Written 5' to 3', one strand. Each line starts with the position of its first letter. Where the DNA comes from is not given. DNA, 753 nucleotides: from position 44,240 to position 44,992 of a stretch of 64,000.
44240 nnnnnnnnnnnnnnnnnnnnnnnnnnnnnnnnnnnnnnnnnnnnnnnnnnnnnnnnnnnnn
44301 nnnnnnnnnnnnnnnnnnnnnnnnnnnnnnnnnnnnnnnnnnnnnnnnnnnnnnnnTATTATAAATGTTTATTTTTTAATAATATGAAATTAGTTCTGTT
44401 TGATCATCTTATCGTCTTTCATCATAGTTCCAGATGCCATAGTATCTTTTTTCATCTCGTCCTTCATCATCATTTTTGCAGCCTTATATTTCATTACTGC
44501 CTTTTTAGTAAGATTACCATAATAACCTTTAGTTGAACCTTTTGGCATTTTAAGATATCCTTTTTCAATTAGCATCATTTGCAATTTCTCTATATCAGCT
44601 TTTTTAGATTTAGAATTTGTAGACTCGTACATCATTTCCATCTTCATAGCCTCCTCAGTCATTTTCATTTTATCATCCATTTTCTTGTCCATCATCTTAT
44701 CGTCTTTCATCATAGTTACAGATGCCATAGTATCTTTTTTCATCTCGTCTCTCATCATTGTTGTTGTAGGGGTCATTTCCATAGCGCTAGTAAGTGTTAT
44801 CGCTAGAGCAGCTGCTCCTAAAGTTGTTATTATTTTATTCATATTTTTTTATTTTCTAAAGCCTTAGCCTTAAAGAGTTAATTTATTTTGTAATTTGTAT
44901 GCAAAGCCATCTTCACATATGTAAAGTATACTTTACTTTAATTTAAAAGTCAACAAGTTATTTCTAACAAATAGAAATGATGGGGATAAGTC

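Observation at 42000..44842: Candidate periplasmic methionine-scavenger system on the minus strand: secreted 20%-Met protein, YozG-like regulator, membrane protein, membrane-anchored MsrA-MsrB, CC-motif membrane protein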

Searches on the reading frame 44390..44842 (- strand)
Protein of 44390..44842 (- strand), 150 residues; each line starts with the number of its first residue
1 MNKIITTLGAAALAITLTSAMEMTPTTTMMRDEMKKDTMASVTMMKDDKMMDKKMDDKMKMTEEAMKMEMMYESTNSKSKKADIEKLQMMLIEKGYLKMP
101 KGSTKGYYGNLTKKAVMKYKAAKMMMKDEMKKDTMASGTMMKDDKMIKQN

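Call 3: search_protein_families(library=pfam, proteins=[window:44390-44842:-], max_evalue=1)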
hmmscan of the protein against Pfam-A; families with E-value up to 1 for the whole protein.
window:44390-44842:- (150 aa): 1 family
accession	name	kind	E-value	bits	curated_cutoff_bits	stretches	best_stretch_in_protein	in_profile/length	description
PF01471.23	PG_binding_1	-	3.8e-05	24.2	23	1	82-119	3-37/57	Putative peptidoglycan binding domain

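Call 4: search_protein_families(library=ncbifam, proteins=[window:44390-44842:-], max_evalue=1)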
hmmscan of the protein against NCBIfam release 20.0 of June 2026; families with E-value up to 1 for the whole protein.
window:44390-44842:- (150 aa): 3 families
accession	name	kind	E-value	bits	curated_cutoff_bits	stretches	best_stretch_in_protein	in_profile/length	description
TIGR03979.1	His_Ser_Rich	equivalog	0.0068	16.4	121.65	1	64-126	125-173/190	His-Xaa-Ser repeat protein HxsA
TIGR02869.1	spore_SleB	equivalog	0.058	13.3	236.5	1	79-131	11-60/201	spore cortex-lytic enzyme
TIGR02953.1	penta_MxKDx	subfamily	0.35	10.8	41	1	3-73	2-70/78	pentapeptide MXKDX repeat protein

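Call 12: find_homologous_proteins(query=window:44390-44842:-, max_evalue=0.001)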
Query window:44390-44842:- (150 aa): 21 proteins with E <= 0.001 among 512 candidates.
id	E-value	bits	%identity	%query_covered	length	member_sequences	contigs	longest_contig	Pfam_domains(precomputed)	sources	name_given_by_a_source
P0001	4.0e-80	284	100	100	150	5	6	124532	-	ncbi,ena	-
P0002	2.3e-51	191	77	81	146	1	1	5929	-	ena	-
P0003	2.2e-26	110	59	95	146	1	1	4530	-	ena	-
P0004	9.1e-24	102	58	85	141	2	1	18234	-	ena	-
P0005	2.9e-23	100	54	97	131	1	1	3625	-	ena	-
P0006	1.5e-18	85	49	94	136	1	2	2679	-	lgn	-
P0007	3.1e-16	78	40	79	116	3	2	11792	-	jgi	jgi:hypothetical protein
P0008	1.0e-15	76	55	66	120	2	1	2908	-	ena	-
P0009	1.3e-13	69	40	97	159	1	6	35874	-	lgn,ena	-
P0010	7.4e-13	67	43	79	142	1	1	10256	-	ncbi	-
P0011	1.3e-12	66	43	95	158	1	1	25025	-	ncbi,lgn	-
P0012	3.9e-11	61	39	97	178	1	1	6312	PF01471.24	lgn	-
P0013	9.5e-11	60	42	81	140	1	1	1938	-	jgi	jgi:hypothetical protein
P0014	1.6e-10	59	52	46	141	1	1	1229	-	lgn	-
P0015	1.8e-10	59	39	97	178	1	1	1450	PF01471.24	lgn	-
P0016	2.7e-10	58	39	94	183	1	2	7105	PF01471.24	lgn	-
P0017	1.6e-9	56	41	39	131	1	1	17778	-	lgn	-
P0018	4.5e-9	54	45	40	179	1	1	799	PF01471.24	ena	-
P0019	1.8e-8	52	42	79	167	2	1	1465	PF01471.24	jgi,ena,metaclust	metaclust:\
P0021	4.2e-5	42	41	77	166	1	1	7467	PF01471.24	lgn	-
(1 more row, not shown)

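Call 15: find_encoding_contigs(protein=P0001, flank=6000, max_places=4)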
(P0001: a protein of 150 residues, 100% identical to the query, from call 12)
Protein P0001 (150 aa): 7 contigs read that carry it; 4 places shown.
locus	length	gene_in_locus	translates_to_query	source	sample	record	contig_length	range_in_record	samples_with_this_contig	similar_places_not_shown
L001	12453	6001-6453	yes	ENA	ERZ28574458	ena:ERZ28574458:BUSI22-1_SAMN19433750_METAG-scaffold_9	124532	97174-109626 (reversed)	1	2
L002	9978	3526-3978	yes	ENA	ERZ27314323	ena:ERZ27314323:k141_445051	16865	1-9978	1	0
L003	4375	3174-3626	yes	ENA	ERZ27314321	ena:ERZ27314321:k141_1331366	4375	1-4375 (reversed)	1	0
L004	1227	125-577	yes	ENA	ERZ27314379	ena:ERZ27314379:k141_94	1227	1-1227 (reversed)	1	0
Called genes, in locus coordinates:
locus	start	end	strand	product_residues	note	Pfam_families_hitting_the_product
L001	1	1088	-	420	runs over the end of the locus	PF00344:SecY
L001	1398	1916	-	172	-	-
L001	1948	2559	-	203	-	PF00334:NDK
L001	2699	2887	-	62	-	PF01084:Ribosomal_S18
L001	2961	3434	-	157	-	PF00436:SSB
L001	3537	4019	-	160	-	PF01250:Ribosomal_S6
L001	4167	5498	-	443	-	-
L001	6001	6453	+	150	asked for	-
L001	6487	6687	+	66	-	PF12844:HTH_19, PF13560:HTH_31 (weak), PF01381:HTH_3, PF13443:HTH_26 (weak)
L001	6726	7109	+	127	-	-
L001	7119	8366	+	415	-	PF01625:PMSR, PF01641:SelR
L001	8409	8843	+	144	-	PF02411:MerT (weak)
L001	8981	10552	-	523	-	PF00133:tRNA-synt_1, PF01406:tRNA-synt_1e (faint), PF09334:tRNA-synt_1g, PF00133:tRNA-synt_1 (weak)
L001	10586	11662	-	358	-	PF01594:AI-2E_transport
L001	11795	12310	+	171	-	PF05198:IF3_N, PF00707:IF3_C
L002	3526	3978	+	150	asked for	-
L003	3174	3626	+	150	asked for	-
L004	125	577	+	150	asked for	-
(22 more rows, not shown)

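Call 16: find_encoding_contigs(protein=P0004, flank=6000, max_places=2)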
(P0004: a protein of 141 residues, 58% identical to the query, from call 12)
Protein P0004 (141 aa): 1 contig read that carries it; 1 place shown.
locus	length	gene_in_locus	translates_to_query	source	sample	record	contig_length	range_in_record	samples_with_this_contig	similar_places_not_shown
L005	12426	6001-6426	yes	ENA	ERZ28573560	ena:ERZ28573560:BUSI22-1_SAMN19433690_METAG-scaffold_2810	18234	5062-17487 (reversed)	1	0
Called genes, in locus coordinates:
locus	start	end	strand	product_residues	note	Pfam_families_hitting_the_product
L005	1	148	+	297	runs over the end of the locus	?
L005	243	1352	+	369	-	PF02646:RmuC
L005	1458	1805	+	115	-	PF00829:Ribosomal_L21p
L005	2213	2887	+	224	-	PF00072:Response_reg, PF00486:Trans_reg_C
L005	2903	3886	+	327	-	PF00512:HisKA, PF02518:HATPase_c, PF13589:HATPase_c_3 (weak)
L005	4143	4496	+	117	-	-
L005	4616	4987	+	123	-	-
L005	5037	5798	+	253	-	PF03988:DUF347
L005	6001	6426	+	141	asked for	-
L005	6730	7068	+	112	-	PF20563:DUF6773 (weak)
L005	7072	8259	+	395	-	PF01625:PMSR, PF01641:SelR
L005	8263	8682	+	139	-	PF02411:MerT (faint)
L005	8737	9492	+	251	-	PF01786:AOX (weak)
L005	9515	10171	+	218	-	PF01025:GrpE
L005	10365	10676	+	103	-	-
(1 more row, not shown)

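Call 17: find_encoding_contigs(protein=P0009, flank=6000, max_places=2)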
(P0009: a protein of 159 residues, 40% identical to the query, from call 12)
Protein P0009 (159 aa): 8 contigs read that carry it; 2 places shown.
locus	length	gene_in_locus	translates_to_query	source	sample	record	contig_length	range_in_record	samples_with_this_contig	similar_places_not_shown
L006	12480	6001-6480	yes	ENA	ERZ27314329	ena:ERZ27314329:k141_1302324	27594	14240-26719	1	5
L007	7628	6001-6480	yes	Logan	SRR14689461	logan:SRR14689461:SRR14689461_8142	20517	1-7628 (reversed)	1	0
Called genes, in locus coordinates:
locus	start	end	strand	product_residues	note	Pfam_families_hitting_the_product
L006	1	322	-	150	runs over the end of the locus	-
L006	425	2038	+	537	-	PF25973:BSH_CzcB (weak), PF25990:Beta-barrel_YknX (weak)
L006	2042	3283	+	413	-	PF02687:FtsX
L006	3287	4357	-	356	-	PF00478:IMPDH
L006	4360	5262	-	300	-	-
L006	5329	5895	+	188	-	PF09335:VTT_dom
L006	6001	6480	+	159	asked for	-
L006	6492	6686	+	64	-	PF12844:HTH_19 (weak), PF13443:HTH_26 (weak), PF13560:HTH_31 (weak), PF01381:HTH_3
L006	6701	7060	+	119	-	-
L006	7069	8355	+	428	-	PF08534:Redoxin, PF00578:AhpC-TSA, PF13905:Thioredoxin_8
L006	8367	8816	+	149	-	PF00782:DSPc, PF22785:Tc-R-P, PF22784:PTP-SAK, PF22741:PTP-NADK (weak)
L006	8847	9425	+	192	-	PF00462:Glutaredoxin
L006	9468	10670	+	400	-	PF01625:PMSR, PF01641:SelR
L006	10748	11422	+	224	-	PF02463:SMC_N (faint), PF00005:ABC_tran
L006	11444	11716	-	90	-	-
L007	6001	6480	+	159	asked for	-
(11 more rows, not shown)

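Call 18: find_encoding_contigs(protein=P0011, flank=6000, max_places=2)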
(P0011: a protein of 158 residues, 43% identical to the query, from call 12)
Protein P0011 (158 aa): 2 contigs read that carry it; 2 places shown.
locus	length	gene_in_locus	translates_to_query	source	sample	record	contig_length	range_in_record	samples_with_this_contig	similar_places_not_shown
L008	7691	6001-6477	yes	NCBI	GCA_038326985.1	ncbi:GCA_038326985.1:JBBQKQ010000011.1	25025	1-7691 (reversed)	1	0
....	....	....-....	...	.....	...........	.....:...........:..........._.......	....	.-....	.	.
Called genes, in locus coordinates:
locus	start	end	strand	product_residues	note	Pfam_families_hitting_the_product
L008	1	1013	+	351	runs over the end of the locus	PF00953:Glycos_transf_4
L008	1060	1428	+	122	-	PF01258:zf-dskA_traR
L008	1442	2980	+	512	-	PF13541:ChlI, PF00158:Sigma54_activat (weak), PF01078:Mg_chelatase, PF07728:AAA_5, PF00493:MCM, PF13335:Mg_chelatase_C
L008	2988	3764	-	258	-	PF01936:NYN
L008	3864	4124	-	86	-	PF00312:Ribosomal_S15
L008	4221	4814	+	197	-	PF00462:Glutaredoxin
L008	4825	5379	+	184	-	PF09335:VTT_dom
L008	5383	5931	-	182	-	PF10517:DM13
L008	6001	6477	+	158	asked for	-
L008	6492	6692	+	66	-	PF13560:HTH_31 (weak), PF12844:HTH_19 (weak), PF01381:HTH_3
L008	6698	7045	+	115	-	PF20563:DUF6773 (weak)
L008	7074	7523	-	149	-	-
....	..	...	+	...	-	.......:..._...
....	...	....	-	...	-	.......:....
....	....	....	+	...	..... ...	-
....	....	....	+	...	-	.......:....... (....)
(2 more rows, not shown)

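Call 29: list_cluster_members(proteins=[P0001, P0023, P0010, P0011])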
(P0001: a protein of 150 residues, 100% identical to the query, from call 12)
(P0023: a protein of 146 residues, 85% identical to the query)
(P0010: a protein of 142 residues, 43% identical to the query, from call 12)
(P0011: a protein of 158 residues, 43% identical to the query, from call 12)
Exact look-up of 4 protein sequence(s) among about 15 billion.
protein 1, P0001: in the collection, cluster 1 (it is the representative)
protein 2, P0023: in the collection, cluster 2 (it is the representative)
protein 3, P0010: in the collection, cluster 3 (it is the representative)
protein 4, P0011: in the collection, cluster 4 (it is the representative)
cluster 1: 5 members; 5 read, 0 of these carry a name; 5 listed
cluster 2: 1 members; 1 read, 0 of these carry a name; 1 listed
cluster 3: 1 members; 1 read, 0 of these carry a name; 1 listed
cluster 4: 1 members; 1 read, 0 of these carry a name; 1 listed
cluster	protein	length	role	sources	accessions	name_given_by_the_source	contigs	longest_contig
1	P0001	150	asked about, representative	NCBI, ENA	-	-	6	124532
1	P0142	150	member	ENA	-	-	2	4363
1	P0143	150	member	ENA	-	-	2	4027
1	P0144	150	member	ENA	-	-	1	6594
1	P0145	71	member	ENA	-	-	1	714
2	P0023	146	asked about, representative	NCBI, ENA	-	-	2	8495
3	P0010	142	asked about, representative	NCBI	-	-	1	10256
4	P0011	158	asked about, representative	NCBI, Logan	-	-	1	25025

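Call 31: find_encoding_contigs(protein=P0017, flank=5000, max_places=1)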
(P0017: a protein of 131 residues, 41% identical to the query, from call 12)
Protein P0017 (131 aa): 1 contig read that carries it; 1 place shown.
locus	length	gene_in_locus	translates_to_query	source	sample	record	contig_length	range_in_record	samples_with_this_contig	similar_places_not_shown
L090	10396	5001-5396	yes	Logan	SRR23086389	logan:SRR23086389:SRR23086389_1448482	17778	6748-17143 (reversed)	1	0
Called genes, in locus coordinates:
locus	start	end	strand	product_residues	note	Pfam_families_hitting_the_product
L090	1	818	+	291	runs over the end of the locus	-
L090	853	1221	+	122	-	-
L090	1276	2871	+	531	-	PF05362:Lon_C, PF13541:ChlI, PF00158:Sigma54_activat (faint), PF01078:Mg_chelatase, PF07728:AAA_5, PF00493:MCM (weak), PF13335:Mg_chelatase_C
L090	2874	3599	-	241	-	PF01936:NYN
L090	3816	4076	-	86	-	PF00312:Ribosomal_S15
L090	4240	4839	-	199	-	PF10517:DM13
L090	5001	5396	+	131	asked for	-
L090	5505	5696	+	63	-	PF04545:Sigma70_r4 (weak), PF08279:HTH_11 (weak), PF24250:HVO_2718 (weak), PF12844:HTH_19, PF13443:HTH_26 (weak), PF13560:HTH_31 (weak), PF01381:HTH_3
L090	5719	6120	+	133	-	-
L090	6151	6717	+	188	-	PF09335:VTT_dom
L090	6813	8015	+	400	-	PF01625:PMSR, PF01641:SelR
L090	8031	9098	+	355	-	PF02899:Phage_int_SAM_1, PF13102:Phage_int_SAM_5 (weak), PF13495:Phage_int_SAM_4 (faint), PF00589:Phage_integrase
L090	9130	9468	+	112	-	-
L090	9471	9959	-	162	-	-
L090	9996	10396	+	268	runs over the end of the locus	PF03372:Exo_endo_phos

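Call 32: find_encoding_contigs(protein=P0010, flank=5000, max_places=1)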
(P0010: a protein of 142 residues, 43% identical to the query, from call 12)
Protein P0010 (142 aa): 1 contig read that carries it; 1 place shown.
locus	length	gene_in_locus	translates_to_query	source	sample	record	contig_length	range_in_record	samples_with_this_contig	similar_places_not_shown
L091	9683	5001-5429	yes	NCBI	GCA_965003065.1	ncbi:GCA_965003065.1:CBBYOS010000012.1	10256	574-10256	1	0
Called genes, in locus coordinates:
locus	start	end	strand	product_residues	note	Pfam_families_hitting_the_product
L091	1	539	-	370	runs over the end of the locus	?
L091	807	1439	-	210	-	PF26593:TraC-like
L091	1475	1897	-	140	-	PF12666:PrgI (weak)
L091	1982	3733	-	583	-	-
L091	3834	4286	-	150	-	PF09424:YqeY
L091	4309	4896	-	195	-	PF10517:DM13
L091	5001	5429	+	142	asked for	-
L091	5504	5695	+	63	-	PF12844:HTH_19, PF13443:HTH_26 (weak), PF01381:HTH_3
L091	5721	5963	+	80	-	-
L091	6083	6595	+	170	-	PF00782:DSPc, PF22784:PTP-SAK, PF22785:Tc-R-P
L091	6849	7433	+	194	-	PF00462:Glutaredoxin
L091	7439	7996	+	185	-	PF09335:VTT_dom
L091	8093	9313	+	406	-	PF01625:PMSR, PF01641:SelR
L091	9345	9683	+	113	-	?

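Call 33: find_encoding_contigs(protein=P0021, flank=5000, max_places=1)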
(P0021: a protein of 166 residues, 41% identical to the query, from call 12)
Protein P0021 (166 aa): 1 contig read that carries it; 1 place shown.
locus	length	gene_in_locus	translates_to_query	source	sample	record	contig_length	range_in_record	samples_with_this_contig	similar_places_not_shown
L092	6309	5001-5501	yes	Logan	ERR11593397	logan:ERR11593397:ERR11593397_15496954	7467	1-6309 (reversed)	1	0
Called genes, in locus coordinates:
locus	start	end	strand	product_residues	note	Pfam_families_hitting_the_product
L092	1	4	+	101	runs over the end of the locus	PF11731:Cdd1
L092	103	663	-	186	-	PF10517:DM13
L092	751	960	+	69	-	PF12844:HTH_19, PF13560:HTH_31 (weak), PF01381:HTH_3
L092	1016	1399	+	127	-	-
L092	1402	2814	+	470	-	PF02683:DsbD_TM (weak), PF00578:AhpC-TSA, PF08534:Redoxin, PF13905:Thioredoxin_8 (weak)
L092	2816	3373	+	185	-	PF09335:VTT_dom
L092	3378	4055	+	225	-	PF01134:GIDA (weak), PF05834:Lycopene_cycl (faint), PF07992:Pyr_redox_2, PF13738:Pyr_redox_3 (faint), PF00070:Pyr_redox (weak)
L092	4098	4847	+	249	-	PF07992:Pyr_redox_2, PF02852:Pyr_redox_dim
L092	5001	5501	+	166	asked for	PF01471:PG_binding_1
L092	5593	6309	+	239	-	?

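Call 34: find_encoding_contigs(protein=P0016, flank=5000, max_places=1)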
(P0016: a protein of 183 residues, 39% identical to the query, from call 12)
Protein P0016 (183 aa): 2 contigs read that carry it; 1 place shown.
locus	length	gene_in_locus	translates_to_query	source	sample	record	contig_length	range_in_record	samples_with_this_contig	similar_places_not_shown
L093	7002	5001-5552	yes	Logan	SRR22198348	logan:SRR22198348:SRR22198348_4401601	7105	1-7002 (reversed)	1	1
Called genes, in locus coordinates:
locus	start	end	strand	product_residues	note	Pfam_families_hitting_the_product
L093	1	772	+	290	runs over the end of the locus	?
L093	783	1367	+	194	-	PF01928:CYTH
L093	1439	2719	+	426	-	PF08245:Mur_ligase_M, PF02875:Mur_ligase_C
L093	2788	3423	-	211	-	-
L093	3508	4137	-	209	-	PF09335:VTT_dom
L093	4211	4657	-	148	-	PF01878:EVE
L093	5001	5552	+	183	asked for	PF01471:PG_binding_1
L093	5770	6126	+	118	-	-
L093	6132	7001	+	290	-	?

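Call 70: predict_structure(alignment_id=A1)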
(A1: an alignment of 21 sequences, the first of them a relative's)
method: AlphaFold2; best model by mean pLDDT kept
length: 150 residues; sequences in the alignment: 21
mean_pLDDT: 60.5   pTM: 0.39
mean pLDDT of the five models: 60.5, 60.3, 59.5, 58.4, 58.0
residues with pLDDT >= 90: 0; 70-90: 55; 50-70: 23; < 50: 72
segments of 3 or more residues with pLDDT < 50: 1-3, 5-12, 14-58, 134-145, 147-150
pLDDT, mean of each block of 10 residues (from residue 1): 45 46 41 40 43 49 64 76 88 86 82 87 69 48 45
secondary structure, 60 per line:
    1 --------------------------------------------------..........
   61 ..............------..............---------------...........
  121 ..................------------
elements in order: H51-74 H81-94 H110-138

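Call 73: fold_search(model_id=the predicted structure, library=pdb)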
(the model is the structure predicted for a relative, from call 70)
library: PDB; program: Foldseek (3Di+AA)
matches with E <= 10: 6; with E <= 0.001: 0
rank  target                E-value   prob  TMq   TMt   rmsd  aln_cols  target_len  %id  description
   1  9llq_B                5.7e+00  0.04  0.17  0.15  10.5        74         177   18  Structure of TetR2 and DNA probe (released 2025-08-27)
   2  8z6e_B                6.6e+00  0.03  0.17  0.15  10.5        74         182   18  Structure of transcriptional regulator TetR (released 2025-04-23)
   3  4j19_B                8.7e+00  0.02  0.18  0.29   7.9        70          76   13  Structure of a novel telomere repeat binding protein bound to DNA (released 2013-05-29)
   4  9llq_A                8.7e+00  0.02  0.16  0.14  10.7        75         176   20  Structure of TetR2 and DNA probe (released 2025-08-27)
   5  8fkc_A                9.3e+00  0.04  0.19  0.12  10.4        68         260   10  Crystal structure of PPARgamma ligand-binding domain in complex with N-CoR peptide and inverse agonist SR33544 (released 2024-04-17)
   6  8cro_K                9.9e+00  0.02  0.13  0.30   6.8        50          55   18  Cryo-EM structure of Pyrococcus furiosus transcription elongation complex (released 2024-04-17)
